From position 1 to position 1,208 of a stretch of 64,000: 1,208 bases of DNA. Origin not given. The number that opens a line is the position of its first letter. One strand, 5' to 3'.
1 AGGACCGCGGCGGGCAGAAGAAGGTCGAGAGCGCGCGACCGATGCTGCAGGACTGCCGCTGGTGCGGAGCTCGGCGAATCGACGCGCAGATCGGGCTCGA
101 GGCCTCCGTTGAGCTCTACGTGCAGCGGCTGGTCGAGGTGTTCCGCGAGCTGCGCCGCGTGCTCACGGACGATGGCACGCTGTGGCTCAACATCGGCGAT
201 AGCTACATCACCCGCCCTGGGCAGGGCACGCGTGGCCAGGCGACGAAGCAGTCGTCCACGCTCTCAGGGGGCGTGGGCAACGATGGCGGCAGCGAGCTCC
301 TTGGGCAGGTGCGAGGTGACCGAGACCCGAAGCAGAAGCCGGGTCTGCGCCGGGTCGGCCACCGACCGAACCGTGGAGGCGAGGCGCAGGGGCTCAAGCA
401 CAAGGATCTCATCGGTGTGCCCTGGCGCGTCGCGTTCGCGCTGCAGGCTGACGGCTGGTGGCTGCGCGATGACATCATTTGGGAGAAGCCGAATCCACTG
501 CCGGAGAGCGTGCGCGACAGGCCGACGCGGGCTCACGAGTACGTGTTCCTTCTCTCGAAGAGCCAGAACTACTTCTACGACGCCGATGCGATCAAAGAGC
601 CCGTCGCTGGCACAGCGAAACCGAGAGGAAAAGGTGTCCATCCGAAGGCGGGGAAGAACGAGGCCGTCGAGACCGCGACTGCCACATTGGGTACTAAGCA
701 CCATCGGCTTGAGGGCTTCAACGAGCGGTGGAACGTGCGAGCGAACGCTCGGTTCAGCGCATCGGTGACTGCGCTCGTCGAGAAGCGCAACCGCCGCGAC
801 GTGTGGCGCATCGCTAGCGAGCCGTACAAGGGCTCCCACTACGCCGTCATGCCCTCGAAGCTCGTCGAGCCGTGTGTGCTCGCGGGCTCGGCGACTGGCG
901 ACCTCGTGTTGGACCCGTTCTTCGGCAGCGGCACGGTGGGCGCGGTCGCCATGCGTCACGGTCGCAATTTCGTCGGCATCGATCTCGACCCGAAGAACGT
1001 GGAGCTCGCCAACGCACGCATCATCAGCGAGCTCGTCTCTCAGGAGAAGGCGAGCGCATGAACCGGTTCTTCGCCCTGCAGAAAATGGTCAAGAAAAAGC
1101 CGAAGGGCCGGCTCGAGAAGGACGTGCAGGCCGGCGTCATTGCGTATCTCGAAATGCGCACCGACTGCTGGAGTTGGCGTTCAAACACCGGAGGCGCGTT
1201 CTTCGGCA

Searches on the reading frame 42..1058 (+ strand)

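Call 12: search_protein_families(library=pfam, proteins=[window:42-1058:+], max_evalue=0.01)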
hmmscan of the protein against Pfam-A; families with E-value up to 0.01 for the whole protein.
window:42-1058:+ (339 aa): 3 families
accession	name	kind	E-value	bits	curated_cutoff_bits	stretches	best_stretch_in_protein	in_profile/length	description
PF01555.25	N6_N4_Mtase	-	3.1e-46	158.5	26.7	1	14-324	16-220/221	DNA methylase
PF08241.18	Methyltransf_11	-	0.0005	21.1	21.2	0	294-329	5-40/95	Methyltransferase domain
PF13649.12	Methyltransf_25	-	0.0052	17.9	27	0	289-327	1-41/97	Methyltransferase domain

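Call 13: search_protein_families(library=phrogs, proteins=[window:42-1058:+], max_evalue=0.001)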
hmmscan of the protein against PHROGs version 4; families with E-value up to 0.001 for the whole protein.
window:42-1058:+ (339 aa): 10 families
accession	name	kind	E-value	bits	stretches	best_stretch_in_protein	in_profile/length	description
phrog_67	-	other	2.2e-51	176.8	1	26-329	170-345/743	DNA methyltransferase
phrog_3008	-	other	3.2e-18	66.9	1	232-329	115-213/244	DNA methyltransferase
phrog_498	-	other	2.8e-17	63.5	1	132-329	288-422/633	DNA methyltransferase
phrog_6952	-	other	5e-10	40.5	1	251-333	98-180/181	DNA methyltransferase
phrog_18293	-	other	4.8e-09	37.2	1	255-330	35-110/119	methyltransferase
phrog_23148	-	unknown function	4.4e-08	34.3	1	265-329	84-148/165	-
phrog_12517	-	unknown function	3.4e-07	30.8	1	285-327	105-147/316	-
phrog_23085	-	unknown function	5.4e-06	27.1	1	265-328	43-106/138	-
phrog_8769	-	other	2.4e-05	25.1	1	286-327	12-53/71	methyltransferase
phrog_16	-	DNA, RNA and nucleotide metabolism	0.00094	18.5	1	259-318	839-900/986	DNA helicase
